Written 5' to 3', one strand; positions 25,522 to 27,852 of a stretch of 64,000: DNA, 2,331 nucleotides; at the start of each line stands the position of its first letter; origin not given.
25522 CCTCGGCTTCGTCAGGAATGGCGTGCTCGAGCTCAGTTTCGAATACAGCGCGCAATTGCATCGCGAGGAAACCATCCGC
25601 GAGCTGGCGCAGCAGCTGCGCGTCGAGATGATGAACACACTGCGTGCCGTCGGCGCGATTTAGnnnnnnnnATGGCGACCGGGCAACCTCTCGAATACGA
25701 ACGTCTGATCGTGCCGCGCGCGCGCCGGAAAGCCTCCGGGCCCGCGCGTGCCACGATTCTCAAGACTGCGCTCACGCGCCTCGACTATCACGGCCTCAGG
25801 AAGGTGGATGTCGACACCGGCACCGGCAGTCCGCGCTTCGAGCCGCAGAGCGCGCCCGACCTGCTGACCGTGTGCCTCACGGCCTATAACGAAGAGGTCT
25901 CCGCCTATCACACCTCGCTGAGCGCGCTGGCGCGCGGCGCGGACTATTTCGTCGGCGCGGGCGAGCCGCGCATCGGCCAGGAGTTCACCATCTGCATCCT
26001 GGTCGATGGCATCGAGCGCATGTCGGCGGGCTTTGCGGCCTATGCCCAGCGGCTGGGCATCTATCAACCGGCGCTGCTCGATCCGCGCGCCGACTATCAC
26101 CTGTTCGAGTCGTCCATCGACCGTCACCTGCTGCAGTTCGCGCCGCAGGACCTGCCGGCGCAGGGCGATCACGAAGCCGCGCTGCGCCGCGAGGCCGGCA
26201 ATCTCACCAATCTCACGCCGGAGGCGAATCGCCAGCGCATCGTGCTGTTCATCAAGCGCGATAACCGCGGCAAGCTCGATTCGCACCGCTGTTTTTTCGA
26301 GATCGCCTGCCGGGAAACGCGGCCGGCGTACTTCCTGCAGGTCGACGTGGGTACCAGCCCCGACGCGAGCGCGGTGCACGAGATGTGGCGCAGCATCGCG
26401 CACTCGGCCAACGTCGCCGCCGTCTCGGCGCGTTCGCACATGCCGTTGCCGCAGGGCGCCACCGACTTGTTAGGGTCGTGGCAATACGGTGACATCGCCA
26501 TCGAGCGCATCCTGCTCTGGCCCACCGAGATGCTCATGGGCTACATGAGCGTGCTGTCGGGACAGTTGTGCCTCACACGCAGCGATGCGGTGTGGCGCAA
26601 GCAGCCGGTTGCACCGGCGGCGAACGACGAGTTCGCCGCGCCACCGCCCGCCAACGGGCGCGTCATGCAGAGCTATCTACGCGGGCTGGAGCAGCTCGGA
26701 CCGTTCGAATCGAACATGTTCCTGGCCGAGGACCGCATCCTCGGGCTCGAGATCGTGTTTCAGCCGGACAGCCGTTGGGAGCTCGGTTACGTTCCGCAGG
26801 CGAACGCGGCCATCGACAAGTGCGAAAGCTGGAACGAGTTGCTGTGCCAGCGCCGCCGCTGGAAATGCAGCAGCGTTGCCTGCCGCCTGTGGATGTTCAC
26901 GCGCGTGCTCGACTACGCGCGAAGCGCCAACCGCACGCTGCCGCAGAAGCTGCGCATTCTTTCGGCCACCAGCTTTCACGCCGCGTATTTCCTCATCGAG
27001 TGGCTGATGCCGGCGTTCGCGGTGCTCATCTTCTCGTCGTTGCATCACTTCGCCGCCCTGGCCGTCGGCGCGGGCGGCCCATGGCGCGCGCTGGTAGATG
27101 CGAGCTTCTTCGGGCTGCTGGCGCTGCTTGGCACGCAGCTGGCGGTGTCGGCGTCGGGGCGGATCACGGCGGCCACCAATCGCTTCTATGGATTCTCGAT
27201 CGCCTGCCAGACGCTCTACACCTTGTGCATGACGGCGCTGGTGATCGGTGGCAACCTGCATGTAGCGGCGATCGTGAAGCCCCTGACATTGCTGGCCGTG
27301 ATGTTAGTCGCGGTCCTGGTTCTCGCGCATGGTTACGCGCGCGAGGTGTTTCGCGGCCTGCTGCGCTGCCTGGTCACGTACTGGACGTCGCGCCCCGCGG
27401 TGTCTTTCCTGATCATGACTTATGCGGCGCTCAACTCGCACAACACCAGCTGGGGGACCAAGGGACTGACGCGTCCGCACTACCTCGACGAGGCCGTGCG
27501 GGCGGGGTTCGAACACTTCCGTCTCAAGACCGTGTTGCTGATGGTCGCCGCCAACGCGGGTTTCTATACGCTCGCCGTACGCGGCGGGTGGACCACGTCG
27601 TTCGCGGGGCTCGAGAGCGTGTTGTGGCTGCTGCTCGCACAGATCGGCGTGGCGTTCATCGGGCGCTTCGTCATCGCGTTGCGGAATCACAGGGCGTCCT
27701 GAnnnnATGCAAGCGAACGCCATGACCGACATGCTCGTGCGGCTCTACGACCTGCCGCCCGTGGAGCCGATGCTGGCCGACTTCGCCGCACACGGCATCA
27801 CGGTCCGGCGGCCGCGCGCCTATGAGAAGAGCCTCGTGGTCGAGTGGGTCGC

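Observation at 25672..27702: Full-length eukaryote-type chitin synthase homologue encoded inside a bacterial NRPS operon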

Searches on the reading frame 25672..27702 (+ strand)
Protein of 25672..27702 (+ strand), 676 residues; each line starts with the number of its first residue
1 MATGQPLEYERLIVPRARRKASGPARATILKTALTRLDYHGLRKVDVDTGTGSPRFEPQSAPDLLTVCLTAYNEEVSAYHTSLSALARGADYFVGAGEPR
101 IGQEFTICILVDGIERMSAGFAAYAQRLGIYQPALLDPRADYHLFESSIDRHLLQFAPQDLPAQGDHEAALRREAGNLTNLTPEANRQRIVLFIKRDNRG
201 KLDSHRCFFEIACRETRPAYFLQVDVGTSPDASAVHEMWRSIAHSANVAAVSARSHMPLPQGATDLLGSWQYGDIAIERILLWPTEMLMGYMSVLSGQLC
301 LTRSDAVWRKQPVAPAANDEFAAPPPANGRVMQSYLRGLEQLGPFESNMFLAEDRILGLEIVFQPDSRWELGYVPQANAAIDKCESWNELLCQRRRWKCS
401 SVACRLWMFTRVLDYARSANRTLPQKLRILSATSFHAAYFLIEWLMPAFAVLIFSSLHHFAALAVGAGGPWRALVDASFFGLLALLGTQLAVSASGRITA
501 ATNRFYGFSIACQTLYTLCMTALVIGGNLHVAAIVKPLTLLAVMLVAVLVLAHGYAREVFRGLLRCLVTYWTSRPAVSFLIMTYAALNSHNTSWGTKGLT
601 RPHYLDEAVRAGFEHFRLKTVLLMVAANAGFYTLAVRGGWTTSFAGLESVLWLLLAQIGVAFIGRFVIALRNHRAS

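Call 5: search_protein_families(library=pfam, proteins=[window:25672-27702:+], max_evalue=1)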
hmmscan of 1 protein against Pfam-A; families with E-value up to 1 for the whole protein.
window:25672-27702:+ (676 aa): 2 families
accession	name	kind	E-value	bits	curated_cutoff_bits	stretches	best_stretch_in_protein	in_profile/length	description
PF01644.23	Chitin_synth_1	-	3e-16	60.2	25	1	72-241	2-162/163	Chitin synthase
PF03142.21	Chitin_synth_2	-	2.9e-06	26.7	27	1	292-403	268-376/527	Chitin synthase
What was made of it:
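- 25672..27702 (+): Bacterial division-1 chitin synthase homologue, 676 aa. It has a GT2 catalytic domain (about residues 60-400) followed by a bundle of long, presumably membrane-spanning, helices. Motifs: EDR at nt 26728-26736, QRRRW at 26848-26862, SWGTKG at 27448-27465. Pfam PF01644 60.2 bits (call 5).
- On Division-1 chitin synthase (GT2; Pfam Chitin_synth_1): 60.2 bits against a cut-off of 25, covering profile positions 2-162 of 163 (call 5). No hit (call 5), and only about 60 residues precede the GT core.
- On NodC-type chitooligosaccharide synthase: No such Pfam hit at E<=1 (call 5).
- Closest known: Rhizobial Nod-factor. Different: The synthase is division-1 type, not NodC (no Glyco_tranf_2_3 hit, call 5).
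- Checked: Pfam Chitin_synth_1 scores 60.2 bits against a cut-off of 25, E 3e-16 (call 5).
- Pfam Chitin_synth_1 above cut-off (call 5). Pfam Chitin_synth_2 is just under its cut-off, 26.7 against 27 (call 5).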

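Call 6: search_protein_families(library=ncbifam, proteins=[window:25672-27702:+], max_evalue=1)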
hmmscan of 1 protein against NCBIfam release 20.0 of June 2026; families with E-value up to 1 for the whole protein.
window:25672-27702:+ (676 aa): 1 family
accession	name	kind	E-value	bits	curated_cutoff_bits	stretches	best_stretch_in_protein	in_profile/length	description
TIGR03937.1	PgaC_IcaA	equivalog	0.0022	17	422.3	1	185-307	97-212/407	poly-beta-1,6-N-acetyl-D-glucosamine synthase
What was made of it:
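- NCBIfam gives only a 17-bit PgaC/IcaA hit (call 6).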

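Call 8: search_solved_structures(query=window:25672-27702:+, max_evalue=1, show_alignments=2)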
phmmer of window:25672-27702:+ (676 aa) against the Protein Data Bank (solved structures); distinct sequences matched with E-value up to 1: 6.
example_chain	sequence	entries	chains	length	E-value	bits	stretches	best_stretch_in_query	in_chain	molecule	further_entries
7stl_A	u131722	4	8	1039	3.2e-25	91.6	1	65-512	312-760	Chitin synthase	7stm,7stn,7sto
7wjm_A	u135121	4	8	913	3.2e-23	85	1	191-602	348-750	Chitin synthase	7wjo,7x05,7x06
8k52_A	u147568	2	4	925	3.4e-23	84.9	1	191-602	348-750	chitin synthase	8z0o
7xs6_B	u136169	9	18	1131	8.6e-23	83.6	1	66-599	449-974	Chitin synthase 1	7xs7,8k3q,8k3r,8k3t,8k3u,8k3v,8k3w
8k3p_A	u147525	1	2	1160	8.9e-23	83.5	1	66-599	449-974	Chitin synthase 1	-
7wjn_A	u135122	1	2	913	2.9e-22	81.9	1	191-602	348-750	Chitin synthase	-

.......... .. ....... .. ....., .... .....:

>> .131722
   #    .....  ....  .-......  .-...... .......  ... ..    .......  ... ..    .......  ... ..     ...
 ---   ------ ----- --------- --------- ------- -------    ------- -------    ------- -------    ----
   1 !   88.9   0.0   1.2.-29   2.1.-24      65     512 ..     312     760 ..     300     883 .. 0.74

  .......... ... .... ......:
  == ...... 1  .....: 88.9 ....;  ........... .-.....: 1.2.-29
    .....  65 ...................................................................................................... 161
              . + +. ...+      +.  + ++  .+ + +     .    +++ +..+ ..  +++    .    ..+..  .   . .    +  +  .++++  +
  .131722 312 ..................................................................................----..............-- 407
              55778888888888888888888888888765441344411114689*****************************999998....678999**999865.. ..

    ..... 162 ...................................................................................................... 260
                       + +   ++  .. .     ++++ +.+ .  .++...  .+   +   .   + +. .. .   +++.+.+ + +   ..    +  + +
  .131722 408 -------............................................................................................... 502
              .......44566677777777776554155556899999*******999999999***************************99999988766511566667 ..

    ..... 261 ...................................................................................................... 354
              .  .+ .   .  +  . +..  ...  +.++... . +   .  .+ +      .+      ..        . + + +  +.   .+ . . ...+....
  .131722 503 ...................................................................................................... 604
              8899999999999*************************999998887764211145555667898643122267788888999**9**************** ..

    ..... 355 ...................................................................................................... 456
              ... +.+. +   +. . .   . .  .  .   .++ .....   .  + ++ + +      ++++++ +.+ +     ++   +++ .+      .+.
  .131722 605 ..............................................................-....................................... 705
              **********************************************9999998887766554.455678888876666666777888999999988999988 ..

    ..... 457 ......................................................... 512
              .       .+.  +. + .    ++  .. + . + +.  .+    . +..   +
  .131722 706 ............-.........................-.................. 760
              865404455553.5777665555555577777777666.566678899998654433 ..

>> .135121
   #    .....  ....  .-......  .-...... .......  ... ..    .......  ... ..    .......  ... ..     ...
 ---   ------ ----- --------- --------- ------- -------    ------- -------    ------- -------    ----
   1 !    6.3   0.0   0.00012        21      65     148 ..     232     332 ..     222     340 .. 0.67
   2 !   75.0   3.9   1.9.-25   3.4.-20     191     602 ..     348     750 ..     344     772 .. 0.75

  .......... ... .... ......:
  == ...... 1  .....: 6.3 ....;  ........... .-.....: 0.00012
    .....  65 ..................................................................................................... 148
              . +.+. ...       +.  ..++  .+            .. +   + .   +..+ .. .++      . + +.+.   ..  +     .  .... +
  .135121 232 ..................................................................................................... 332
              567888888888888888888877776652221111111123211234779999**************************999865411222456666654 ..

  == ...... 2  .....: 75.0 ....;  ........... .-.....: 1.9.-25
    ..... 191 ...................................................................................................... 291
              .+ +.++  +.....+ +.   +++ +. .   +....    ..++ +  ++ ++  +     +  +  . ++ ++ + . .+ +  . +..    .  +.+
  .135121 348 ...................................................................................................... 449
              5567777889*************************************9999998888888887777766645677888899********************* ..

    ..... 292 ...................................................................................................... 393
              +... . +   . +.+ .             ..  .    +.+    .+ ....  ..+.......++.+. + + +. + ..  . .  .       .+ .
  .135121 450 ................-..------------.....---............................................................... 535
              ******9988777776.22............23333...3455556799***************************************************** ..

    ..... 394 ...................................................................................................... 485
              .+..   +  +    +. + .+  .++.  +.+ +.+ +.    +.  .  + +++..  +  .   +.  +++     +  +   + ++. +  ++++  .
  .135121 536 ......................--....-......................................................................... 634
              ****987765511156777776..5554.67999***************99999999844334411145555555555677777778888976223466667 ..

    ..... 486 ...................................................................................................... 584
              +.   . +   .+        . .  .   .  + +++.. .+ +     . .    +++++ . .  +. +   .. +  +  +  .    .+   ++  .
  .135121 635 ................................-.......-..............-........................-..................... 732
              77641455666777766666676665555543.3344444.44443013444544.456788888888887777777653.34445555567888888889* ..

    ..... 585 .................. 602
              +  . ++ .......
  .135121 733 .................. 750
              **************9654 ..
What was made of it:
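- Checked: HMMER aligns these blocks to the matching blocks of Candida Chs2 (7stl) and Phytophthora Chs1 (7wjm) (call 8). The PDB phmmer search gives E 3e-25 to 3e-22, and only to chitin synthases (call 8).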

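Call 9: find_homologous_proteins(query=window:25672-27702:+, max_evalue=0.001)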
Query window:25672-27702:+ (676 aa): 31 proteins with E <= 0.001 among 8000 candidates.
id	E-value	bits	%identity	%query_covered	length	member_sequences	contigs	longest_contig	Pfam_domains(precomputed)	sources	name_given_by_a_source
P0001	0.0e+0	1541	100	100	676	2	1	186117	PF03142.22,PF01644.24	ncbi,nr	ncbi:MAG TPA: hypothetical protein VGO61_14240 [Steroidobacteraceae bacterium]|nr:hypothetical prote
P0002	0.0e+0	1326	86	100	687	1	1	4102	PF03142.22,PF01644.24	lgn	-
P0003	0.0e+0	1289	86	100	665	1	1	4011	PF01644.24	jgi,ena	-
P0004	0.0e+0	1262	84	100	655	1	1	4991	PF03142.22,PF01644.24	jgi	jgi:chitin synthase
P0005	0.0e+0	1019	69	100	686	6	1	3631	PF01644.24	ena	-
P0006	2.1e-290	983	66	99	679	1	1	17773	PF03142.22,PF01644.24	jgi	jgi:cellulose synthase/poly-beta-1,6-N-acetylglucosamine synthase-like glycosyltransferase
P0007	3.6e-289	979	67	99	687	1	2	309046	PF01644.24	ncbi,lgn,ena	-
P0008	3.8e-288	975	67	100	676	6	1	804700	PF01644.24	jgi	jgi:chitin synthase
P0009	6.7e-282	955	64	99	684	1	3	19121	PF03142.22,PF01644.24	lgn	-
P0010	2.0e-253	861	58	99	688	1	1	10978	PF01644.24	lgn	-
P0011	4.0e-245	833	59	96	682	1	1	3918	PF01644.24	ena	-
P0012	4.8e-240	816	56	98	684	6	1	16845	PF03142.22,PF01644.24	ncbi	-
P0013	1.3e-225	769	56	94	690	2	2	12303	PF03142.22,PF01644.24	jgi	jgi:chitin synthase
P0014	2.7e-220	751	54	96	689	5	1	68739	PF01644.24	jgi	jgi:chitin synthase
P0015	1.1e-218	746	54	95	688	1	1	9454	PF01644.24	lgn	-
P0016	2.1e-218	745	54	96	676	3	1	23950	PF01644.24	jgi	jgi:chitin synthase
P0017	3.3e-199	681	50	91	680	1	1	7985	PF03142.22,PF01644.24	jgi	-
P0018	1.1e-187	643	50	92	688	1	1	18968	PF03142.22,PF01644.24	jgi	jgi:chitin synthase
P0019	5.2e-137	476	39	90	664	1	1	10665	PF03142.22,PF01644.24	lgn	-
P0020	2.3e-117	411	37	92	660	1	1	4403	PF03142.22,PF01644.24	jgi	jgi:chitin synthase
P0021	8.6e-112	393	38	80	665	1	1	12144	PF03142.22,PF01644.24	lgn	-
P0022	1.6e-109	385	37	80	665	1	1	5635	PF03142.22,PF01644.24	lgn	-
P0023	5.4e-103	364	40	72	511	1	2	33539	PF03142.22,PF01644.24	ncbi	-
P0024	2.2e-78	282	30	84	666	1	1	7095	PF13632.13,PF03142.22,PF01644.24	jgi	jgi:chitin synthase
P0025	1.9e-77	279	29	93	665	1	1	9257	PF13632.13,PF03142.22,PF01644.24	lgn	-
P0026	6.4e-63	231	29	90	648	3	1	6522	PF03142.22,PF01644.24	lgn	-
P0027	3.1e-58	216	33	54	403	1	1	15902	PF13632.13,PF03142.22,PF01644.24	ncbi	-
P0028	6.0e-39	152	27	82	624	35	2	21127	PF13632.13,PF13641.13,PF03142.22,PF01644.24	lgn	-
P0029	1.8e-22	98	25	80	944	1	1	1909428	PF03142.22,PF08407.18,PF01644.24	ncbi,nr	ncbi:chitin synthase [Malassezia sp. CBS 17886]|nr:chitin synthase [Malassezia sp. CBS 17886]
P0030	3.6e-22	97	23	79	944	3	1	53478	PF13632.13,PF03142.22,PF08407.18,PF01644.24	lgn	-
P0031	4.2e-22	96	23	79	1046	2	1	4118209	PF03142.22,PF08407.18,PF01644.24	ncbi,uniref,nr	ncbi:Chitin synthase A [Penicillium chermesinum]|uniref:chitin synthase n=1 Tax=Penicillium chermesi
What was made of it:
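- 25672..27702 (+): 100% identical to NCBI 'hypothetical protein VGO61_14240, Steroidobacteraceae bacterium' (call 9).
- On Division-1 chitin synthase (GT2; Pfam Chitin_synth_1): The same domain is precomputed for all 30 other listed homologues (call 9).
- The NCBI record calls it 'hypothetical protein' (call 9).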

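Call 16: find_related_loci(query=A1, collection=genome_contigs, flank=10000)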
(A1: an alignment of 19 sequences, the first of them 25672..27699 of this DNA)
Query A1 (676 aa) in genome_contigs; peptide patterns used: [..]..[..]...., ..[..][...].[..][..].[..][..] (x = any residue, [..] = any of these).
82 stretches matched a pattern; 18 encode a relative of the query (tblastn E <= 1e-3); 18 distinct loci.
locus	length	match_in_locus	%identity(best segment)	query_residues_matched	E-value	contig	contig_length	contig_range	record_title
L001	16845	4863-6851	56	8-668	0e+0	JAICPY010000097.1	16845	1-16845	MAG: Steroidobacter sp. isolate TY_HY_2_bin.4 k141_6390228_length_16845_cov_19.9973, whole genome shotgun sequence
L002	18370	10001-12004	67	1-664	0e+0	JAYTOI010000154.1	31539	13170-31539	MAG: Pseudomonadota bacterium isolate GFS_4079 GFS_4079_153, whole genome shotgun sequence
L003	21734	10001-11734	40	59-663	4e-134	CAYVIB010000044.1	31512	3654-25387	MAG TPA_asm: uncultured Cellvibrionaceae bacterium isolate SRP263527_co1_23 genome assembly, contig: NODE_1110_length_31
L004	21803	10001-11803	36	28-664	5e-114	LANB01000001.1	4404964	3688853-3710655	Cellvibrionaceae bacterium 1162T.S.0a.05 H152DRAFT_scaffold00001.1_C, whole genome shotgun sequence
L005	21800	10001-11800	36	59-674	7e-122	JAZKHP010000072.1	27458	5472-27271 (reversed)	MAG: Pseudomonadota bacterium isolate DC_SW_03_SPN07022020-bin023 DCSW031SPN_B023_0_000000000072, whole genome shotgun s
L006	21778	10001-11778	40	65-672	2e-128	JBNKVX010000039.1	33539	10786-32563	MAG: Cellvibrionaceae bacterium isolate A1.bin.9.strict NODE_39_length_33539_cov_5.046172, whole genome shotgun sequence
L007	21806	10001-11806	31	43-635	1e-94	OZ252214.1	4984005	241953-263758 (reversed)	MAG: Cellvibrionaceae bacterium isolate 55a8bffa-a2ad-4596-9e63-39a54d4c2177 genome assembly, chromosome: 1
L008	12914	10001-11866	32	65-673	4e-92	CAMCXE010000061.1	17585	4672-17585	MAG: Thalassocella blandensis isolate MsH-30apr19-134 genome assembly, contig: MsH-30apr19-C6050, whole genome shotgun s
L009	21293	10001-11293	34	55-479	4e-78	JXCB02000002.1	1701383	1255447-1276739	Tolypothrix campylonemoides VB511288 scaffold_001, whole genome shotgun sequence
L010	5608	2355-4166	30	24-623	6e-77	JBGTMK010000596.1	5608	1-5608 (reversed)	MAG: Nostoc sp. isolate JTS-RE360 k141_4464068, whole genome shotgun sequence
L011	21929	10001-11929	28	31-671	2e-69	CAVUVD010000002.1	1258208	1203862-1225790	MAG: uncultured Bacteroidetes bacterium isolate MFD03899.bin.2.103 genome assembly, contig: contig_12669, whole genome s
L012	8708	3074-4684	29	59-599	5e-68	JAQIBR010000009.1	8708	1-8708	MAG: Bacteroidales bacterium isolate GH48 k119_514529, whole genome shotgun sequence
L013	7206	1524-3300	31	68-672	4e-75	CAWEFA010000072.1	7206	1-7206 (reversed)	MAG: uncultured Bacteroidetes bacterium isolate MFD01188.bin.2.120 genome assembly, contig: contig_189950, whole genome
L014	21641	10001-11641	29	59-600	7e-74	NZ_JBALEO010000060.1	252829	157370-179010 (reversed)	MAG: Nostoc sp. isolate P8219 bin 29 NODE_15_length_252829_cov_68.638256, whole genome shotgun sequence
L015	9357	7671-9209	28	59-575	2e-59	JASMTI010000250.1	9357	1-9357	MAG: Bacteroidales bacterium isolate GSC-VFA-60_REP6 CoA_60C_k149_135628, whole genome shotgun sequence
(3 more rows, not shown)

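Call 23: find_encoding_contigs(protein=P0008, flank=10000, max_places=2)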
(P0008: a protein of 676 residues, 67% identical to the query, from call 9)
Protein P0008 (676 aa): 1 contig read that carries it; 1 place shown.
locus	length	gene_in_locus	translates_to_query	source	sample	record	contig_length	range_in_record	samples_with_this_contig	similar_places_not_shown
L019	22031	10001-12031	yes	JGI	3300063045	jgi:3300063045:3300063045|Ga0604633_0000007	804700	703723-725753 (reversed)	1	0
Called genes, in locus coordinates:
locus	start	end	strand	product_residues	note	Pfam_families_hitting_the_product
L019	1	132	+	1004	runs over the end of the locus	PF00501:AMP-binding, PF13193:AMP-binding_C (faint), PF05401:NodS (weak), PF13489:Methyltransf_23 (weak), PF08241:Methyltransf_11, PF08242:Methyltransf_12, PF13649:Methyltransf_25, PF00550:PP-binding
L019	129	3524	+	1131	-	PF18563:TubC_N, PF00668:Condensation, PF00501:AMP-binding, PF13193:AMP-binding_C, PF00550:PP-binding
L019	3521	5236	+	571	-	PF00005:ABC_tran, PF02463:SMC_N (faint), PF13304:AAA_21 (faint)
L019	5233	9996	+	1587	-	PF18563:TubC_N, PF00668:Condensation, PF00501:AMP-binding, PF13193:AMP-binding_C (weak), PF00550:PP-binding, PF00668:Condensation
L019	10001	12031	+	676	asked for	PF01644:Chitin_synth_1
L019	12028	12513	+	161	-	PF00583:Acetyltransf_1, PF13508:Acetyltransf_7 (weak)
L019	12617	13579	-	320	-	PF03631:Virul_fac_BrkB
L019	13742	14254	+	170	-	PF07638:Sigma70_ECF, PF08281:Sigma70_r4_2 (weak)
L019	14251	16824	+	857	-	PF13424:TPR_12 (faint), PF00069:Pkinase, PF03109:ABC1 (weak), PF07714:PK_Tyr_Ser-Thr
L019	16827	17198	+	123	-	-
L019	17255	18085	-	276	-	PF03737:RraA-like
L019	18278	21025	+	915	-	PF00072:Response_reg, PF00989:PAS, PF08448:PAS_4, PF13426:PAS_9, PF08447:PAS_3, PF08448:PAS_4, PF00512:HisKA, PF02518:HATPase_c, +3 more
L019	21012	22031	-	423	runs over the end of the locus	PF03929:PepSY_TM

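Call 24: find_encoding_contigs(protein=P0014, flank=10000, max_places=2)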
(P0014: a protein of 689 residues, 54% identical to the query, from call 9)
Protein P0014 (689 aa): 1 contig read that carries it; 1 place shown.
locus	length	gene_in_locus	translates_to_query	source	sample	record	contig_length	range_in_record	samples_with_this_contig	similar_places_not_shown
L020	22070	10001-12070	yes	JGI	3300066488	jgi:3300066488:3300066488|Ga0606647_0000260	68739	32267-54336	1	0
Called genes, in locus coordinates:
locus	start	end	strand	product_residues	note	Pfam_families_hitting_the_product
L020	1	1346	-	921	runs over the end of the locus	PF00668:Condensation, PF00501:AMP-binding, PF13193:AMP-binding_C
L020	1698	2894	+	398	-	-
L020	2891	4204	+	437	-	PF00266:Aminotran_5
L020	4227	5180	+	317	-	PF12852:Cupin_6, PF00165:HTH_AraC (faint), PF12833:HTH_18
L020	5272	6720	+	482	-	PF03062:MBOAT, PF13813:MBOAT_2 (faint)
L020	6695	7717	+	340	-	-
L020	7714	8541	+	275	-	PF04794:YdjC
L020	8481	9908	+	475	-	PF13454:NAD_binding_9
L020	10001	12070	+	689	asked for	PF01644:Chitin_synth_1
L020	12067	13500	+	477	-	PF00668:Condensation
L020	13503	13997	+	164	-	PF00583:Acetyltransf_1 (faint), PF13508:Acetyltransf_7 (weak)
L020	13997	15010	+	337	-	PF13621:Cupin_8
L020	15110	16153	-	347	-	PF13641:Glyco_tranf_2_3 (weak), PF00535:Glycos_transf_2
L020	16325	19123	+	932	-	PF08450:SGL (faint), PF10282:Lactonase (faint)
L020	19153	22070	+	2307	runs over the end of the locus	PF00550:PP-binding, PF00668:Condensation, PF00501:AMP-binding, PF13193:AMP-binding_C, PF00550:PP-binding, PF00668:Condensation, PF00501:AMP-binding, PF13193:AMP-binding_C, +1 more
